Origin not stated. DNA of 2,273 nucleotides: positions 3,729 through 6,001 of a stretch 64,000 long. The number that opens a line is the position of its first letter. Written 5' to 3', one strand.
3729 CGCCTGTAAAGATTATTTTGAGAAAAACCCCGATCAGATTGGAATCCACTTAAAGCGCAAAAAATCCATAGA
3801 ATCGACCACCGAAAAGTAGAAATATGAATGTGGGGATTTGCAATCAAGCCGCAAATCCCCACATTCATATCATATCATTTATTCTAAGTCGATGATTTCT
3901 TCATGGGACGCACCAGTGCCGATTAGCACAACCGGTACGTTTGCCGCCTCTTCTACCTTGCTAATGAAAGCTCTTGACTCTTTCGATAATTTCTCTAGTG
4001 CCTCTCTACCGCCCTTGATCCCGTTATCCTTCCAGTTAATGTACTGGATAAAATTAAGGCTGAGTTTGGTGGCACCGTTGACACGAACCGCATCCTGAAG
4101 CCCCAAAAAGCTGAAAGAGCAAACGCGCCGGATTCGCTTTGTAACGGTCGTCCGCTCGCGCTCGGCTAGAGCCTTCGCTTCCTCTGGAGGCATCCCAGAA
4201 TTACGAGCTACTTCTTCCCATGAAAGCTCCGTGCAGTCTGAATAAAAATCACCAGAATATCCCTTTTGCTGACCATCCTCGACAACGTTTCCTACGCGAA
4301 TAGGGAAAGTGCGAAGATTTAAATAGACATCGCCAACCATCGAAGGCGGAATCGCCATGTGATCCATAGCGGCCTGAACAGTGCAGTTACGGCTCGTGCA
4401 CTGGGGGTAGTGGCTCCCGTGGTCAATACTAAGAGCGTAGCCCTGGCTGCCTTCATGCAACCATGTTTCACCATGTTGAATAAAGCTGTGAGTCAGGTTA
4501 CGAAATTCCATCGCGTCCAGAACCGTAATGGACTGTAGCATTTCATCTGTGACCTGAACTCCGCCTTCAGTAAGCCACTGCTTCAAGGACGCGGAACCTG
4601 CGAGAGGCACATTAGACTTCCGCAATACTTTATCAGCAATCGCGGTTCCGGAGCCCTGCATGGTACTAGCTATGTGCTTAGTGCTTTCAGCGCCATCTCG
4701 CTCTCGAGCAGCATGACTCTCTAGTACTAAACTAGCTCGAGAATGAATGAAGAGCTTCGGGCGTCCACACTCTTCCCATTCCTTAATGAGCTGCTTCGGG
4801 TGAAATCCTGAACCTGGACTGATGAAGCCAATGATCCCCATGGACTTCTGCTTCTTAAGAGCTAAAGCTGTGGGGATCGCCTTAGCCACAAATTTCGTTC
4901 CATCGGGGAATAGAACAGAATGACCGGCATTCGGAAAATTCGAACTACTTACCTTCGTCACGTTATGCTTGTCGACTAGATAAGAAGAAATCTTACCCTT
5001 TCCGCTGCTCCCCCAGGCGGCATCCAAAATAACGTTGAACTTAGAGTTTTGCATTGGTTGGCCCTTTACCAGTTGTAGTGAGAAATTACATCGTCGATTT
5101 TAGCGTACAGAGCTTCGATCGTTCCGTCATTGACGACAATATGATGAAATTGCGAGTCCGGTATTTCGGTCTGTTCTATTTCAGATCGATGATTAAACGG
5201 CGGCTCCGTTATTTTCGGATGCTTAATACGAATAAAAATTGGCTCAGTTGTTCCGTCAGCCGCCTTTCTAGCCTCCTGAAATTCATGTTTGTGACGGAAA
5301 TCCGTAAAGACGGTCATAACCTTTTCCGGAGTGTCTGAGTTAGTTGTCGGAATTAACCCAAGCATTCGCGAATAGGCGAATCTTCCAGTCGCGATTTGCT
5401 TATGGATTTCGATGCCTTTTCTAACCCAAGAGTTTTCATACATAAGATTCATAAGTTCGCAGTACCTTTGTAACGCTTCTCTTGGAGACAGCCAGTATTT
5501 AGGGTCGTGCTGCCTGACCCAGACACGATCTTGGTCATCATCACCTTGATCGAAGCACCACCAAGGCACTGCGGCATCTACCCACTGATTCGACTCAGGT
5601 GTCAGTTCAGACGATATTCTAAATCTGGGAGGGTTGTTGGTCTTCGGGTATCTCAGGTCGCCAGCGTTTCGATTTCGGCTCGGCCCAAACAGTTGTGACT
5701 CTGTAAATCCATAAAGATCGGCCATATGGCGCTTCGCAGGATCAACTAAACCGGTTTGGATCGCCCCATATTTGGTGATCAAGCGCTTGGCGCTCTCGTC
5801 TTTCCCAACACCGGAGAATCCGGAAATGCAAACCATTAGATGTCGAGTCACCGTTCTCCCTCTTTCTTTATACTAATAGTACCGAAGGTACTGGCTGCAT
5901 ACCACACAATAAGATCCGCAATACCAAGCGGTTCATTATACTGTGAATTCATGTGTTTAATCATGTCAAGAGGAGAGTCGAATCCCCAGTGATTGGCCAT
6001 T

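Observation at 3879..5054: PurZ-type enzyme: candidate 2-aminoadenine (Z) genome in a large phage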

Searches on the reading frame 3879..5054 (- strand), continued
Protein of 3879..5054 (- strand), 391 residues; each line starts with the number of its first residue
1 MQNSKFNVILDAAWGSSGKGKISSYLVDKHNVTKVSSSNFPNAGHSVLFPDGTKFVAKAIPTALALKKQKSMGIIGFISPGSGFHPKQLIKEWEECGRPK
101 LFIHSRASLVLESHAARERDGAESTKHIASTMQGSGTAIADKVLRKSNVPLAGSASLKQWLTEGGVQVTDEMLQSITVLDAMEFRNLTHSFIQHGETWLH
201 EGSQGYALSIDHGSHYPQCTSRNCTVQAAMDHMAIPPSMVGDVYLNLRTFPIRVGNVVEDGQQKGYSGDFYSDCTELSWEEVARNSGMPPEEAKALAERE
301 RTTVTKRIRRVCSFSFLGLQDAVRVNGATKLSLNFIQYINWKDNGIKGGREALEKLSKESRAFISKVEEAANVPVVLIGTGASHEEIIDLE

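Call 83: fold_search(model_id=the predicted structure, library=pdb)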
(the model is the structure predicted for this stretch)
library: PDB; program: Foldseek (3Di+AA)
matches with E <= 10: 500; with E <= 0.001: 43
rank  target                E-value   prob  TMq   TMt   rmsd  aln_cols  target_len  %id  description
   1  6fko_A                8.3e-27  1.00  0.71  0.80   4.0       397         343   28  Deoxyguanylosuccinate synthase (DgsS) quaternary structure with ATP, dGMP, hadacidin at 2.1 Angstrom resolution (released 2019-06-26)
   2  6fm1_A                1.4e-25  1.00  0.71  0.80   3.6       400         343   27  Deoxyguanylosuccinate synthase (DgsS) quaternary structure with ATPanddGMP at 2.3 Angstrom resolution (released 2019-06-12)
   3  6tnh_B                2.7e-25  1.00  0.71  0.80   3.7       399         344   27  Deoxyguanylosuccinate synthase (DgsS) quaternary structure with AMPPcP, dGMP, Asp, Magnesium at 2.21 Angstrom resoluti (released 2020-12-16)
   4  6tnh_A                3.0e-25  1.00  0.71  0.80   4.1       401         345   28  Deoxyguanylosuccinate synthase (DgsS) quaternary structure with AMPPcP, dGMP, Asp, Magnesium at 2.21 Angstrom resoluti (released 2020-12-16)
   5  7odx                  6.5e-25  1.00  0.72  0.80   3.9       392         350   26  Cyanophage S-2L Succinoaminodeoxyadenylate synthetase (PurZ) bound to dGMP and dATP as an energy donor (released 2021-09-01)
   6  5k7x_A                1.0e-24  1.00  0.72  0.82   4.1       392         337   27  Fully ligated Adenylosuccinate Synthetase from Pyrococcus horikoshii OT3 with GTP, IMP and Hadacidin (released 2016-12-07)
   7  2d7u                  1.0e-22  1.00  0.69  0.83   4.2       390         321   27  Crystal structure of hypothetical adenylosuccinate synthetase, PH0438 from Pyrococcus horikoshii OT3 (released 2006-05-29)
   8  6flf                  2.2e-21  1.00  0.62  0.78   4.5       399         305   23  Deoxyguanylosuccinate synthase (DgsS) structure at 1.33 Angstrom resolution. (released 2019-06-12)
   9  1dj2_A                6.3e-21  1.00  0.69  0.63   6.8       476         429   20  STRUCTURES OF ADENYLOSUCCINATE SYNTHETASE FROM TRITICUM AESTIVUM AND ARABIDOPSIS THALIANA (released 2000-03-24)
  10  1iwe_A                1.3e-20  1.00  0.69  0.63   6.9       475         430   20  IMP Complex of the Recombinant Mouse-Muscle Adenylosuccinate Synthetase (released 2002-08-28)
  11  4m9d_B                1.4e-20  1.00  0.71  0.65   7.0       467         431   20  The Crystal structure of an adenylosuccinate synthetase from Bacillus anthracis str. Ames Ancestor in complex with AMP (released 2013-08-28)
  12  1dj3_A                2.3e-20  1.00  0.71  0.65   6.2       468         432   20  STRUCTURES OF ADENYLOSUCCINATE SYNTHETASE FROM TRITICUM AESTIVUM AND ARABIDOPSIS THALIANA (released 2000-03-24)
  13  6fm3                  4.3e-20  1.00  0.62  0.78   4.2       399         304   22  Deoxyguanylosuccinate synthase (DgsS) structure with ADP at 1.9 Angstrom resolution (released 2019-06-12)
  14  1iwe_B                4.6e-20  1.00  0.72  0.66   6.6       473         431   20  IMP Complex of the Recombinant Mouse-Muscle Adenylosuccinate Synthetase (released 2002-08-28)
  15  3ue9_C                4.6e-20  1.00  0.66  0.61   7.3       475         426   21  Crystal structure of Adenylosuccinate synthetase (AMPSase) (purA) from Burkholderia thailandensis (released 2011-11-16)
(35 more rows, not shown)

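Call 87: search_dna_similar(query=window:3879-5054:-, collection=phages, mode=protein, max_rows=60, rows=spread)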
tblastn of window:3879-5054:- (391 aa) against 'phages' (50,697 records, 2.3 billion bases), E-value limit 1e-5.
Records with a match: 213; places in all: 213; records where one place covers at least 80% of the query: 212.
Best place of each record, by identity: <60% 213.
By first word of the organism name: Arthrobacter 105; Vibrio 38; Microbacterium 18; Acinetobacter 12; Gordonia 6; Streptomyces 5; Listeria 5; Salmonella 3; Burkholderia 2; Ochrobactrum 2; and 14 more.
By host as written in the record: Arthrobacter sp. ATCC 21022 95; - 24; Microbacterium foliorum NRRL B-24224 11; Vibrio cholerae 2095 9; Vibrio cholerae 7; Arthrobacter sp. (ATCC 21022) 7; Gordonia terrae 3612 6; Microbacterium foliorum NRRL B-24224 SEA 5; and 30 more.
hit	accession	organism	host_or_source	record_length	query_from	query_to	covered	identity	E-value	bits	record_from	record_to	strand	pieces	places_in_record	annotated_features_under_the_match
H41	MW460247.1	Burkholderia phage BCSR129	Burkholderia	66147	3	391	99%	34.6%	1e-45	174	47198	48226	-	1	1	hypothetical protein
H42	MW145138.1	Providencia phage Kokobel2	Providencia stuartii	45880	1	390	100%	30.9%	5e-34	139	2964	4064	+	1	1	hypothetical protein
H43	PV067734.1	Acinetobacter phage vB_AbaS-Bhz20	Acinetobacter baumannii DSM 106838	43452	5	379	96%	28.6%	6e-31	130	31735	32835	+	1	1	2-aminooxy adenylosuccinate synthetase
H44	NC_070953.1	Alteromonas phage ZP6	Alteromonas macleodii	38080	2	338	86%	30.8%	5e-35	142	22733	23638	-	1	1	2-aminooxy adenylosuccinate synthetase | DNA primase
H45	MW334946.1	Cyanophage S-2L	-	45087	7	338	85%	31.0%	1e-29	127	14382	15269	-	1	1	adenylosuccinate synthetase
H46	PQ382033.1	Acinetobacter phage vB_AbaSI_2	Acinetobacter baumannii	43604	5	343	87%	30.0%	1e-32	135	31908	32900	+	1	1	hypothetical protein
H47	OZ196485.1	Vibrio phage K228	Seawater and oysters mix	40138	7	339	85%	30.3%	5e-33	137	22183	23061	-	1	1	2-aminooxy adenylosuccinate synthetase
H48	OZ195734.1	Vibrio phage K247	Seawater and oysters mix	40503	7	339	85%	30.3%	5e-33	137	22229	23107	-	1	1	2-aminooxy adenylosuccinate synthetase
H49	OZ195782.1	Vibrio phage K297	Seawater and oysters mix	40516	7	339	85%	30.3%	5e-33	137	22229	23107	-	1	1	2-aminooxy adenylosuccinate synthetase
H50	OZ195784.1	Vibrio phage K293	Seawater and oysters mix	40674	7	339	85%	30.3%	5e-33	137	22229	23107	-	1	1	2-aminooxy adenylosuccinate synthetase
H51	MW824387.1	Vibrio phage 23E28.1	Vibrio crassostreae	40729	7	339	85%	30.3%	5e-33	137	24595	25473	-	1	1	putative adenylosuccinate synthase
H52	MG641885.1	Salmonella phage PMBT28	Salmonella enterica subsp. enterica ...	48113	3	339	86%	29.6%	8e-31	130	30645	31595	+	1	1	adenylosuccinate synthetase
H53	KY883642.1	Vibrio phage JSF15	Vibrio cholerae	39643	7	343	86%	29.6%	7e-32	133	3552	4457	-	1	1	adenylosuccinate synthetase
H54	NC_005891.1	Vibrio phage VP5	Vibrio cholerae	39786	7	343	86%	29.6%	7e-32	133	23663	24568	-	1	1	purA: 2-aminooxy adenylosuccinate synthetase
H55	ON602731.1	Klebsiella phage VLCpiS6a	Klebsiella pneumoniae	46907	5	339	86%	29.7%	9e-30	127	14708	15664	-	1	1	adenylosuccinate synthetase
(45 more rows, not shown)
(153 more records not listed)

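Call 117: list_cluster_members(proteins=[P0002, P0018, P0050, P0056, P0075, P0098, P0107, P0113, P0116, P0095])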
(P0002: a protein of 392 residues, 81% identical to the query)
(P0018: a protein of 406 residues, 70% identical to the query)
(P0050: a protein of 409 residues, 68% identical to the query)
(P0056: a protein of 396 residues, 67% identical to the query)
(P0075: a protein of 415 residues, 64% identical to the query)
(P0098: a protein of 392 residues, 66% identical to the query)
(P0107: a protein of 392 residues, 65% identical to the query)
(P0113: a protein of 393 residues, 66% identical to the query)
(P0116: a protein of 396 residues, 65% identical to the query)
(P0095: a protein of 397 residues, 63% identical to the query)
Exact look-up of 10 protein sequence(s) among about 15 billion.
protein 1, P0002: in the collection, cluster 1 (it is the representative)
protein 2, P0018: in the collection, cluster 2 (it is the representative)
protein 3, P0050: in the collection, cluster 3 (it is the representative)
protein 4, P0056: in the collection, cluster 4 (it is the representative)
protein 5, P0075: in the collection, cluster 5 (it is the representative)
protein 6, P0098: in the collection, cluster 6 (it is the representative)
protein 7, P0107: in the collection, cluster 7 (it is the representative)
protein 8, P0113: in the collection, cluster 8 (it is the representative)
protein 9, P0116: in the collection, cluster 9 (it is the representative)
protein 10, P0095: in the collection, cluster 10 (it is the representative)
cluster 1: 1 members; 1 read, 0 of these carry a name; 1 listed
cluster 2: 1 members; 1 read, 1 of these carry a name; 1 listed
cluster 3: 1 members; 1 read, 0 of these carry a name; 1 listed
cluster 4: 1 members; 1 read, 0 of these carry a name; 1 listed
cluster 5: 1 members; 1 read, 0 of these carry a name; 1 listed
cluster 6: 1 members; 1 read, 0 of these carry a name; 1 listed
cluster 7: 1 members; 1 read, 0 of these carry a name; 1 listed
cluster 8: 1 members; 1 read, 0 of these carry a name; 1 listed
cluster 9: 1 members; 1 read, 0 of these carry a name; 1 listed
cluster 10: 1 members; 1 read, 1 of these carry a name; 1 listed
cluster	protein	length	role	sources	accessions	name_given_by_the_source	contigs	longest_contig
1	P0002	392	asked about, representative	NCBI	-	-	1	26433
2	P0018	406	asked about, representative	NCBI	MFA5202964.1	MAG: adenylosuccinate synthetase [Lentisphaeria bacterium]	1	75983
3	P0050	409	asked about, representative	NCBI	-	-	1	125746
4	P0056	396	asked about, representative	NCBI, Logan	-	-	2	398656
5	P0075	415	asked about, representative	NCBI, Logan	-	-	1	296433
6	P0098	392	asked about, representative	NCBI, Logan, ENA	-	-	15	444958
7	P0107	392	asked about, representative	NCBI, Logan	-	-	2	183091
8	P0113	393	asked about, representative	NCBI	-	-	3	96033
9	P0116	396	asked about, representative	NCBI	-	-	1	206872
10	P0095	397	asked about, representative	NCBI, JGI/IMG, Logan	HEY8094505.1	MAG TPA: adenylosuccinate synthetase [Methylobacter sp.] | adenylosuccinate synthase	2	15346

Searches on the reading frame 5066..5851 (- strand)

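Call 3: search_protein_families(library=pfam, proteins=[window:5066-5851:-], max_evalue=0.01)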
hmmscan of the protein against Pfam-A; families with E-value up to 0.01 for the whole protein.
window:5066-5851:- (261 aa): 1 family
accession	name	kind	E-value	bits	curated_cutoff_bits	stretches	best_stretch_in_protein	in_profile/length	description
PF21448.3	DNMK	-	3.9e-06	27.1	27.1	1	175-251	165-232/232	Deoxynucleotide monophosphate kinase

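Call 4: search_protein_families(library=phrogs, proteins=[window:5066-5851:-], max_evalue=0.001)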
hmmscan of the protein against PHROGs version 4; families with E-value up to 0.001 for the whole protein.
window:5066-5851:- (261 aa): 1 family
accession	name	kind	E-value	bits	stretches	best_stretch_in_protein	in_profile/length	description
phrog_139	-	other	3.1e-26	93.6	1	6-257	85-261/342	deoxynucleoside monophosphate kinase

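Call 73: search_protein_families(library=ncbifam, proteins=[window:5066-5851:-], max_evalue=0.001)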
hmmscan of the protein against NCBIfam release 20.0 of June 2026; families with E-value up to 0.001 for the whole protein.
window:5066-5851:- (261 aa): 0 families
